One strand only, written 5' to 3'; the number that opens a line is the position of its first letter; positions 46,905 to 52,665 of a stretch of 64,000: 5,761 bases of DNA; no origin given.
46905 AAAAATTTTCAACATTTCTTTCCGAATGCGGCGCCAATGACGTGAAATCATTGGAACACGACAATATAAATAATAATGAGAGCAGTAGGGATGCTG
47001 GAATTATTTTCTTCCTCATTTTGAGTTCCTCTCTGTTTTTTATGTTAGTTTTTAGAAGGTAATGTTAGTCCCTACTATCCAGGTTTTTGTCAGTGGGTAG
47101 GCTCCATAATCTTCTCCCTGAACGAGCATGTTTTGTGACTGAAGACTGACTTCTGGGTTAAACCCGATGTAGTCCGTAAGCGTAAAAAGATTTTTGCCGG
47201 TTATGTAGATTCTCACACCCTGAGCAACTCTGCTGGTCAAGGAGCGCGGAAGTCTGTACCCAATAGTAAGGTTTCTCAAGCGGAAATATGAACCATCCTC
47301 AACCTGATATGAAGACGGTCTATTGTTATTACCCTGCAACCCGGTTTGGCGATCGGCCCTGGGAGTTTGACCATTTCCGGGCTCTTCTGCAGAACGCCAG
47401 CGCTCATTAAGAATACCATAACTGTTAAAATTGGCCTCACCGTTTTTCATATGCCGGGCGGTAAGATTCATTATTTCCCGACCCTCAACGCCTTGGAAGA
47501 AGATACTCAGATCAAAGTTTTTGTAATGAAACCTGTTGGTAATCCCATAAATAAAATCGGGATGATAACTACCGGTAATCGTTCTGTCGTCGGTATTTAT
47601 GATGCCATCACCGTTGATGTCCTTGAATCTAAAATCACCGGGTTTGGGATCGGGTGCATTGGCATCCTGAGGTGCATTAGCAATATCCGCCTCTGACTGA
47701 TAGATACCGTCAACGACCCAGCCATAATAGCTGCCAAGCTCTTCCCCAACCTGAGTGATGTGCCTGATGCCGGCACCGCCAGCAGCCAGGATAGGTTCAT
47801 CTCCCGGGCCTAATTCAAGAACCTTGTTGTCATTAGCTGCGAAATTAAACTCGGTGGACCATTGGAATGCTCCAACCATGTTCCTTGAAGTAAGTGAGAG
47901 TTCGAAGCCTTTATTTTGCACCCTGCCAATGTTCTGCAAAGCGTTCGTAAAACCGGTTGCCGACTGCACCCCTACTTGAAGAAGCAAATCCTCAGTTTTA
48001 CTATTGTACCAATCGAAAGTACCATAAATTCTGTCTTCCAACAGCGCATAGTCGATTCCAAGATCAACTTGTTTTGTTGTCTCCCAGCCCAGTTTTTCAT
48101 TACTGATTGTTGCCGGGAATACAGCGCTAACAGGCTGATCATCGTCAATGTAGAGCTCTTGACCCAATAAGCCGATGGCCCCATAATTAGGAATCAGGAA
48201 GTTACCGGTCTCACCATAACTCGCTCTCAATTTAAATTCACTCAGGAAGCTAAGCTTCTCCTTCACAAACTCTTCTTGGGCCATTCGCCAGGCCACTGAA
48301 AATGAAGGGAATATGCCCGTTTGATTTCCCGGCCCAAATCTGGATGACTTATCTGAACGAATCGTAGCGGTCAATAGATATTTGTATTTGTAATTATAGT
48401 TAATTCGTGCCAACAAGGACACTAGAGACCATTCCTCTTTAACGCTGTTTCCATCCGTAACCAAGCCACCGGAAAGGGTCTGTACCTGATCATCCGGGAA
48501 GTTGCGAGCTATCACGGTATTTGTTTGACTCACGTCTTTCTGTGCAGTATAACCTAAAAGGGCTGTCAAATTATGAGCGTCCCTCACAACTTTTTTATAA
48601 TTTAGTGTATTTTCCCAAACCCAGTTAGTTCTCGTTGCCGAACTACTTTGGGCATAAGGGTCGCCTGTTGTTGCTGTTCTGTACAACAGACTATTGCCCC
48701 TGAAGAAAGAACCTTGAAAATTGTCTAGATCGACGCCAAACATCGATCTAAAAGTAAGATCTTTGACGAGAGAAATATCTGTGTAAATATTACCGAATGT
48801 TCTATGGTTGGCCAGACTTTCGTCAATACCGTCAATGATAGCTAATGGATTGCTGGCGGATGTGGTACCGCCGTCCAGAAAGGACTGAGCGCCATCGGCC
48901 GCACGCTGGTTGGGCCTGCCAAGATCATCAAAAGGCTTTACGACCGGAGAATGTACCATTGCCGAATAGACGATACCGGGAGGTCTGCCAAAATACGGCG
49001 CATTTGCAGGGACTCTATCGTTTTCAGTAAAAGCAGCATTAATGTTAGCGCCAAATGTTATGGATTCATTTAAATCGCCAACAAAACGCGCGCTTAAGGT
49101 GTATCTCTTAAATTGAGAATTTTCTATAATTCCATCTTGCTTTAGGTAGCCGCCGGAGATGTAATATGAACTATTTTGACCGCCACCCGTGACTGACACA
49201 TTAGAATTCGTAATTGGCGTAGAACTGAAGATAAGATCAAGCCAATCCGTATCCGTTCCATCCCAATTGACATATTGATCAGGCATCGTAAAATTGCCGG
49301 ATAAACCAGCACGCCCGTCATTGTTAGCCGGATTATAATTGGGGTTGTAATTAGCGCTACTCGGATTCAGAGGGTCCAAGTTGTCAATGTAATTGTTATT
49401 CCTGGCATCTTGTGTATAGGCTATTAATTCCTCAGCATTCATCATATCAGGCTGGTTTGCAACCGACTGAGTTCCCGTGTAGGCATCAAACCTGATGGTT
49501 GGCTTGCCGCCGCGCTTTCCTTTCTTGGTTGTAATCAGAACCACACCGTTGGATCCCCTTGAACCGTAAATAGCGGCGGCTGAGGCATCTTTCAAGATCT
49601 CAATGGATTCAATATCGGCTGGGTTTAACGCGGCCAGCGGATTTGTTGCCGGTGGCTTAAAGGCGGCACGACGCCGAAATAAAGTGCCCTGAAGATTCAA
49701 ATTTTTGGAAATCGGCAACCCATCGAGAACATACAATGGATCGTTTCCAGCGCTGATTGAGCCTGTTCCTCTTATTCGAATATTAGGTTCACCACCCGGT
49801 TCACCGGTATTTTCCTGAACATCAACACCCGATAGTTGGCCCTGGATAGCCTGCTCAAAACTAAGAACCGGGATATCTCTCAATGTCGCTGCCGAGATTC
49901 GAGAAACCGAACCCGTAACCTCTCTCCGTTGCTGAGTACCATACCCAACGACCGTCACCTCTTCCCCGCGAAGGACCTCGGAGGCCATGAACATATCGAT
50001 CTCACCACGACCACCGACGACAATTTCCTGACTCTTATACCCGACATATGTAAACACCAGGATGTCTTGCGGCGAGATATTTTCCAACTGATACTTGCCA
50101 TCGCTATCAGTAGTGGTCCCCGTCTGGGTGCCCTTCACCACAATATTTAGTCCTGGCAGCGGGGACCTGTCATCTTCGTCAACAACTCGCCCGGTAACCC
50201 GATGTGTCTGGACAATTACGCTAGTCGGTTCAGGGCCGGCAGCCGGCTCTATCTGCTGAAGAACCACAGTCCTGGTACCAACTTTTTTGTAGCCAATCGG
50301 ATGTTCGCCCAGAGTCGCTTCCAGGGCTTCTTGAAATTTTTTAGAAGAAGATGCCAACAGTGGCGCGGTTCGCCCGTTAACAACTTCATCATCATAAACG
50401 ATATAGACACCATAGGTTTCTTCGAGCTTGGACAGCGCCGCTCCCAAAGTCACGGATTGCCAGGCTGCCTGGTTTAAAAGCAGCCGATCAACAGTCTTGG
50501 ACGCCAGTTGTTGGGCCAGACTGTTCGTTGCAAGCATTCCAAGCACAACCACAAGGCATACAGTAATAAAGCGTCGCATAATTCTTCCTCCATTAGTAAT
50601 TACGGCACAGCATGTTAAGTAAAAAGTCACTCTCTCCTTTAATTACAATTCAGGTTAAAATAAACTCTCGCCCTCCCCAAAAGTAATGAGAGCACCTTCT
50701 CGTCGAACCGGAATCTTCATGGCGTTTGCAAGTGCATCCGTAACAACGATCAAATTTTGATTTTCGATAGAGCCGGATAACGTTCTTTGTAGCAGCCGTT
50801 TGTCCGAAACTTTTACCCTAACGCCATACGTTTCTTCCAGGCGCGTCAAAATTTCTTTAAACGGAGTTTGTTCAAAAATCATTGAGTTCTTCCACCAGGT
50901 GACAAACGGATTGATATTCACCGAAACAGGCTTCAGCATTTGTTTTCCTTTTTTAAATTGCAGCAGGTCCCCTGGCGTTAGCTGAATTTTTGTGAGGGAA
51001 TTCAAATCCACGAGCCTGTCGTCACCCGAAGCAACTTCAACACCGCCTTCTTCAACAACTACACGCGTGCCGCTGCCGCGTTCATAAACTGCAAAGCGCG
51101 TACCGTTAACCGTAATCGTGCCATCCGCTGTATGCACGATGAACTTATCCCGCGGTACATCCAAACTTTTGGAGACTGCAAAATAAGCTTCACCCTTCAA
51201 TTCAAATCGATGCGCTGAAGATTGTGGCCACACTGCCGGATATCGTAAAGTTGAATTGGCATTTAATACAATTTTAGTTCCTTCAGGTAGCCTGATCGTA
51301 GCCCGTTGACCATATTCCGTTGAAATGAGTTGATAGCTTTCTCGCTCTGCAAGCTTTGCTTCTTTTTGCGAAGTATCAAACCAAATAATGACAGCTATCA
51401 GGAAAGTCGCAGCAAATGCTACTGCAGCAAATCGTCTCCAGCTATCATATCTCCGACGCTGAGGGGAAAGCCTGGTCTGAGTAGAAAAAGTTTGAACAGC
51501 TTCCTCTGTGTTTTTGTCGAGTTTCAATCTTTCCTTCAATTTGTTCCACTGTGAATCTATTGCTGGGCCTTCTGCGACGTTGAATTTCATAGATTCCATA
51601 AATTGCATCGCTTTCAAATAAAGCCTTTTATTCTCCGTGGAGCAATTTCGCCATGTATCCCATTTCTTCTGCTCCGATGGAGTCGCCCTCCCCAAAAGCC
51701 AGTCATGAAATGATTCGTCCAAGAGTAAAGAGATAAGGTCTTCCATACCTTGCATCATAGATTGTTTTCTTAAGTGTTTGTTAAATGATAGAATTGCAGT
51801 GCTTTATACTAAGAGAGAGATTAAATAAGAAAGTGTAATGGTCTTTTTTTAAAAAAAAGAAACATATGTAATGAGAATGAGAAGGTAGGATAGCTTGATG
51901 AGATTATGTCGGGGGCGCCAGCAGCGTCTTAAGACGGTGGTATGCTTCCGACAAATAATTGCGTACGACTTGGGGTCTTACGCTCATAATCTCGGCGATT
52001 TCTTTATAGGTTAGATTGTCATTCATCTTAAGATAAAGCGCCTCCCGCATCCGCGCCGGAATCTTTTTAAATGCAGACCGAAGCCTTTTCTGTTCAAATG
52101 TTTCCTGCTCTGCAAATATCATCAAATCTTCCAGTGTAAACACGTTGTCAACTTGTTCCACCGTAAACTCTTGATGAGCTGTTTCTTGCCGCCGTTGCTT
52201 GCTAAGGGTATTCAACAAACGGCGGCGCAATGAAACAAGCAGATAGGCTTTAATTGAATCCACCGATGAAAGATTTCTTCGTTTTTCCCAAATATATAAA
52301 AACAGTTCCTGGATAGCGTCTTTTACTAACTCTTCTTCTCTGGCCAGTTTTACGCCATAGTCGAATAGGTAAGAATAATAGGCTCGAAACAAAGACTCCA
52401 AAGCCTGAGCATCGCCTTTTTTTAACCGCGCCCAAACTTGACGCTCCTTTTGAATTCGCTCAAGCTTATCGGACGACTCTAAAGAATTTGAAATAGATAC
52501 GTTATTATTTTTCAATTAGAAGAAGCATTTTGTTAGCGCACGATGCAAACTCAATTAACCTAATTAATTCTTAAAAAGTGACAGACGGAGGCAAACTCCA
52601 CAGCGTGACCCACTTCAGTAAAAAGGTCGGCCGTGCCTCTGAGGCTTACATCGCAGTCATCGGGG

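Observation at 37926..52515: Amino-sugar PUL using a deacetylase-first route with no GH18/GH20 or NagA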

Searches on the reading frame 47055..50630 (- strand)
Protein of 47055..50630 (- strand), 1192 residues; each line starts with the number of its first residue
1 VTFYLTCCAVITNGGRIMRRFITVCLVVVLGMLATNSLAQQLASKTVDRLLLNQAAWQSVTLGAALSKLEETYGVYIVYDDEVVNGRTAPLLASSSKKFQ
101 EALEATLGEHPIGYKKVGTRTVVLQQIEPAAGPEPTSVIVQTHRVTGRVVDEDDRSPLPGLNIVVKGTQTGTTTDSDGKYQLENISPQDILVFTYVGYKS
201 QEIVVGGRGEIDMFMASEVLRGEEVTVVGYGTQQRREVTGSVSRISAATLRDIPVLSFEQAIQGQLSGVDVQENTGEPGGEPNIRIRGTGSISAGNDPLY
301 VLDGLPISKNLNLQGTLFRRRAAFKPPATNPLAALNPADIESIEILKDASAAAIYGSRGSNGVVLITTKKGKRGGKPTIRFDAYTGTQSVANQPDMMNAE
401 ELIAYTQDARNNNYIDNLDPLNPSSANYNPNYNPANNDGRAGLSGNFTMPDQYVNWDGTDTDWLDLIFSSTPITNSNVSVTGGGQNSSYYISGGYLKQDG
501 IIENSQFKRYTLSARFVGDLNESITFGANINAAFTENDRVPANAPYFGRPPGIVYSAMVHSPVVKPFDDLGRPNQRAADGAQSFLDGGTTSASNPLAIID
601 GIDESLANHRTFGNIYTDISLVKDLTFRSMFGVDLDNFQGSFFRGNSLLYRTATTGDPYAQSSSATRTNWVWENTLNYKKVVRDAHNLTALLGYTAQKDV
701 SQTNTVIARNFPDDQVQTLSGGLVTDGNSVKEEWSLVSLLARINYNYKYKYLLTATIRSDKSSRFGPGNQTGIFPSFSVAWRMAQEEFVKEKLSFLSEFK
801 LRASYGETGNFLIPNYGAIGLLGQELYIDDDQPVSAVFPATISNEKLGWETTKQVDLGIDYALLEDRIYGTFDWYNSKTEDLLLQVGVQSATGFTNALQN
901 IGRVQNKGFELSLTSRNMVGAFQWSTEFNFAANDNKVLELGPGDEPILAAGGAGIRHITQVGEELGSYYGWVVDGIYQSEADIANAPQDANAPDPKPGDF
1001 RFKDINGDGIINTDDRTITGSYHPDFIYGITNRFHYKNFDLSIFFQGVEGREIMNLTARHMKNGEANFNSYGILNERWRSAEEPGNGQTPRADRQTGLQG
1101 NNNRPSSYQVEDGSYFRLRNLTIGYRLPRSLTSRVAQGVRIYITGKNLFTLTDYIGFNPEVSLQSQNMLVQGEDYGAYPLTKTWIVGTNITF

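Call 4: search_protein_families(library=pfam, proteins=[window:47055-50630:-], max_evalue=0.01)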
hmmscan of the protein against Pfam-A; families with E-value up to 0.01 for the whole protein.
window:47055-50630:- (1192 aa): 3 families
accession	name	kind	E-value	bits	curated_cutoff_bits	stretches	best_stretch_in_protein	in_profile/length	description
PF07715.20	Plug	-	2.2e-20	73.6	23.9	1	235-363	2-107/107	TonB-dependent Receptor Plug Domain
PF13715.12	CarbopepD_reg_2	-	4.7e-19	68.7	32.2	1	145-227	1-88/88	CarboxypepD_reg-like domain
PF13620.12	CarboxypepD_reg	-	4.2e-11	43.5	32.3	1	145-203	2-64/82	Carboxypeptidase regulatory-like domain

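Call 5: search_protein_families(library=ncbifam, proteins=[window:47055-50630:-], max_evalue=0.01)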
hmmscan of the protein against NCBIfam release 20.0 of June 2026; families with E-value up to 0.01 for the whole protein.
window:47055-50630:- (1192 aa): 4 families
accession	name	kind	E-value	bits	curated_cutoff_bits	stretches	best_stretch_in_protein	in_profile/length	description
TIGR04056.1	OMP_RagA_SusC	subfamily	4.6e-275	915.7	368.25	1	144-1192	2-981/981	SusC/RagA family TonB-linked outer membrane protein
TIGR04057.1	SusC_RagA_signa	signature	6.6e-19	67.4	46.2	1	339-369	1-31/31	SusC/RagA subfamily TonB-dependent outer membrane receptor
NF049946.1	TonB_dep_CU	exception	6e-07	28.2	700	0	334-379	137-182/683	TonB-dependent receptor, CU motif-type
NF010048.1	PRK13524.1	subfamily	0.00018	20.1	493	1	230-374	46-181/744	FepA family TonB-dependent siderophore receptor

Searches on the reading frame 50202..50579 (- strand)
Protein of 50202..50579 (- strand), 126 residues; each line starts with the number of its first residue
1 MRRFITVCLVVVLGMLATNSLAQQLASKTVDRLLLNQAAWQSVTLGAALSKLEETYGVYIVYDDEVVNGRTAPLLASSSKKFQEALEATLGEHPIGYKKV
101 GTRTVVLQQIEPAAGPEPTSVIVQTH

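Call 28: search_protein_families(library=pfam, proteins=[window:50202-50579:-], max_evalue=10)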
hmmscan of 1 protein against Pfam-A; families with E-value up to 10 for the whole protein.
seq(126 aa): 2 families
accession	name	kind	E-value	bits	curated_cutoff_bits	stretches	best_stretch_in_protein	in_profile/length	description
PF16344.10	FecR_C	-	0.029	14.9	24.4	1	43-98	7-62/70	FecR, C-terminal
PF07660.19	STN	-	0.06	13.6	28.4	1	60-108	3-50/52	Secretin and TonB N terminus short domain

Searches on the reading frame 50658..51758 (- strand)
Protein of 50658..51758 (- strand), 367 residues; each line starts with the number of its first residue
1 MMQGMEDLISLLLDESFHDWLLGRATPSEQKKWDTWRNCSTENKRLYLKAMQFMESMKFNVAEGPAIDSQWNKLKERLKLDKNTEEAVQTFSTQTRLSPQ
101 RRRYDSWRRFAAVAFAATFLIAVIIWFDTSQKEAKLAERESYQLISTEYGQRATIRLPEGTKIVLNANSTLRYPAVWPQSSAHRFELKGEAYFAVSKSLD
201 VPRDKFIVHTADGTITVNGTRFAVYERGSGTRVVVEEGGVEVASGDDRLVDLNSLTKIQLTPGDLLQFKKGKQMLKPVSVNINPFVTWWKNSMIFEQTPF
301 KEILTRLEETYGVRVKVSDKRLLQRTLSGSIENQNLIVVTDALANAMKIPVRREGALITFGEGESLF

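Call 4: search_protein_families(library=pfam, proteins=[window:50658-51758:-], max_evalue=0.01)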
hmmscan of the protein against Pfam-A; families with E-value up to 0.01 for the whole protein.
window:50658-51758:- (367 aa): 2 families
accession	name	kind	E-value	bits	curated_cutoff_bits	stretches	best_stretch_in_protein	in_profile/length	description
PF04773.18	FecR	-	2e-18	67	24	1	145-241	3-97/97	FecR protein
PF16344.10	FecR_C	-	3.4e-11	43.4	24.4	1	293-358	2-68/70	FecR, C-terminal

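Call 5: search_protein_families(library=ncbifam, proteins=[window:50658-51758:-], max_evalue=0.01)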
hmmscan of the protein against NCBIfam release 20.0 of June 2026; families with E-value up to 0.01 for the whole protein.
window:50658-51758:- (367 aa): 3 families
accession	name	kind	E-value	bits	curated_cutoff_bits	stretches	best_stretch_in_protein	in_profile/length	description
NF007296.1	PRK09774.1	equivalog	1.7e-09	37.3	385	1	146-349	108-298/313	ferric citrate uptake sigma factor regulator FecR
NF047849.1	Lsa33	exception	7.7e-07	28.6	420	1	143-247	61-169/310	surface adhesin Lsa33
NF052375.1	antisigma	equivalog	0.0016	18.4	100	1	65-161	49-137/217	anti-sigma factor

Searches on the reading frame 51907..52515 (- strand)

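Call 4: search_protein_families(library=pfam, proteins=[window:51907-52515:-], max_evalue=0.01)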
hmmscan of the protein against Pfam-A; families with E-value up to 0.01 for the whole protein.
window:51907-52515:- (203 aa): 4 families
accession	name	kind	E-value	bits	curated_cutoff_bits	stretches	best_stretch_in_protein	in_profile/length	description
PF08281.18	Sigma70_r4_2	-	3.7e-09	36.5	25.7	1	144-192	3-51/54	Sigma-70, region 4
PF04542.20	Sigma70_r2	-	7.7e-07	29.3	24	1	42-109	1-70/71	Sigma-70 region 2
PF04545.22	Sigma70_r4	-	1.8e-05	24.6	24.1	1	148-196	1-49/50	Sigma-70, region 4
PF22233.2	PhyR_sigma-like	-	0.0017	18.6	27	0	151-192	3-44/50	Response regulator PhyR, sigma-like domain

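Call 5: search_protein_families(library=ncbifam, proteins=[window:51907-52515:-], max_evalue=0.01)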
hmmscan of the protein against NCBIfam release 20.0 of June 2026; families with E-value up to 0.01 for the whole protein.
window:51907-52515:- (203 aa): 82 families (the best 25 are shown)
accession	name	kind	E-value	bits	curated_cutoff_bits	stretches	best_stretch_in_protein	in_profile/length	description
TIGR02985.1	Sig70_bacteroi1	subfamily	7.1e-26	91.4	126.4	1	38-198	2-161/162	RNA polymerase sigma-70 factor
NF058625.1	sigma_PG0214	equivalog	5.8e-19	68.4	130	1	43-197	10-159/170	GFO_1088 family ECF-type sigma factor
TIGR02937.1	sigma70-ECF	superfamily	1.4e-17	63.8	42.9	1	38-198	2-164/165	sigma-70 family RNA polymerase sigma factor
NF009166.1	PRK12513.1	equivalog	5e-16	59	206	1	25-200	10-187/193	RNA polymerase sigma factor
NF007216.0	PRK09638.1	equivalog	1.1e-15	57.9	194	1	22-195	3-170/180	RNA polymerase sigma factor SigY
NF009172.0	PRK12519.1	subfamily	1.7e-15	57.1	222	1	21-199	13-189/194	RNA polymerase sigma factor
NF004113.0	PRK05602.1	equivalog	1.6e-14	54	208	1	22-200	30-202/211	RNA polymerase sigma factor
TIGR02983.1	SigE-fam_strep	subfamily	5.7e-14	52.3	141.55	1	35-200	4-159/162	SigE family RNA polymerase sigma factor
NF009170.0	PRK12517.1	subfamily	1e-13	51.2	197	1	23-200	10-177/188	RNA polymerase sigma factor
NF009168.0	PRK12515.1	subfamily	4.9e-13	49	236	1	24-199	9-179/189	RNA polymerase sigma factor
TIGR02950.1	SigM_subfam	subfamily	3.2e-12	46.6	147.95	1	39-199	2-158/159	RNA polymerase sigma factor, SigM family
NF009199.0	PRK12547.1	subfamily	3.3e-11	43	219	1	51-199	20-160/184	RNA polymerase sigma factor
TIGR02989.1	Sig-70_gvs1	subfamily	7.6e-11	42.2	124.55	1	39-196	3-155/158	RNA polymerase sigma-70 factor, Rhodopirellula/Verrucomicrobium family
NF007221.0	PRK09639.1-6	subfamily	1.2e-10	41.6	322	1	37-191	14-162/176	RNA polymerase sigma factor SigX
NF009167.0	PRK12514.1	equivalog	2.1e-10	40.8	265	1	27-197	10-176/180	RNA polymerase sigma factor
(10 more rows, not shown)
